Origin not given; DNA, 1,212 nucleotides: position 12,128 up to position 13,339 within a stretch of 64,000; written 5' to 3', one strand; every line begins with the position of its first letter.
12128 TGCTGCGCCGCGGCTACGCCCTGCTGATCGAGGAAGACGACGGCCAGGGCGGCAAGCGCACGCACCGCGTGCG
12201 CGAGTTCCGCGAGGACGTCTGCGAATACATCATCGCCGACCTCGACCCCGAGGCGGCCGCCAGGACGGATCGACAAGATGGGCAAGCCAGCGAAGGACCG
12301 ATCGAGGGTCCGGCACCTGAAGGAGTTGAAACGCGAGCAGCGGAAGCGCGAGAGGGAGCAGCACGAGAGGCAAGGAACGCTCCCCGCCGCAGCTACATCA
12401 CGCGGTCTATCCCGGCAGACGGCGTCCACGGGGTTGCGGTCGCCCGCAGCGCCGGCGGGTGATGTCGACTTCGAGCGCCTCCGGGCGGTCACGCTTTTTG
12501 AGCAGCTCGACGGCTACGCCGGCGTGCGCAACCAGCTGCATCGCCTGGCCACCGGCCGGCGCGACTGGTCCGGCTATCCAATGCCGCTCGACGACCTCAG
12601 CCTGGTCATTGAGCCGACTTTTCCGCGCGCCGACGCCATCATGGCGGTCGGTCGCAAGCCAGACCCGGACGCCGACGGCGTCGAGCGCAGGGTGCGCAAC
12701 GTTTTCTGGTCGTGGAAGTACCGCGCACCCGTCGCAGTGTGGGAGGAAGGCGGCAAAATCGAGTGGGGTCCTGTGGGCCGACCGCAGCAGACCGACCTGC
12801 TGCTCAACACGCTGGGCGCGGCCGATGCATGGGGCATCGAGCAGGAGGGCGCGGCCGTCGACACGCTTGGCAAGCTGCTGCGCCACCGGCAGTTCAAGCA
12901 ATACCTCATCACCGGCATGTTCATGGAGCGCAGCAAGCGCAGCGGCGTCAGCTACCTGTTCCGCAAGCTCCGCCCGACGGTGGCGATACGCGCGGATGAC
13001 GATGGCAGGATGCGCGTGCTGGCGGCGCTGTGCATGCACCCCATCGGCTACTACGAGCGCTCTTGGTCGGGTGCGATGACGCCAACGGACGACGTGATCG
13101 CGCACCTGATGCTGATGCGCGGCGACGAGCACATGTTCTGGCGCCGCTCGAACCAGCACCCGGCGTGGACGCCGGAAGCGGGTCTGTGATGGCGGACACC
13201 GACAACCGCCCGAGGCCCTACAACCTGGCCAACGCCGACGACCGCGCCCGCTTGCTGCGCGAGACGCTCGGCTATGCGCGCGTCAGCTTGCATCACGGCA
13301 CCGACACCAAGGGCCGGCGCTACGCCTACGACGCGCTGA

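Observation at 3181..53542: Bulged GC stem-loop 'leader box' fixed 17-24 nt upstream of at least 15 start codons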

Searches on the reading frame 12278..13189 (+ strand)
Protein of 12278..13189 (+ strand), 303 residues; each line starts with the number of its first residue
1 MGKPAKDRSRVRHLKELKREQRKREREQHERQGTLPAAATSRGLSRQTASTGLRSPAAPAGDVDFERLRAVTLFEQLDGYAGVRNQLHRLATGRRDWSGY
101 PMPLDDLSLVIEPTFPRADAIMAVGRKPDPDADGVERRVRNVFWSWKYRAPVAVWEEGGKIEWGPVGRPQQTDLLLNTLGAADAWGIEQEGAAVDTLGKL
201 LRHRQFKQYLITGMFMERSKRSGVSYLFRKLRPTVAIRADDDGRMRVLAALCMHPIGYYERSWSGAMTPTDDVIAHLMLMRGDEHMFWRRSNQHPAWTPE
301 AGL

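Call 29: search_protein_families(library=phrogs, proteins=[window:12278-13189:+], max_evalue=0.001)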
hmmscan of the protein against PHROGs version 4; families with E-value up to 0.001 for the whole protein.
window:12278-13189:+ (303 aa): 0 families
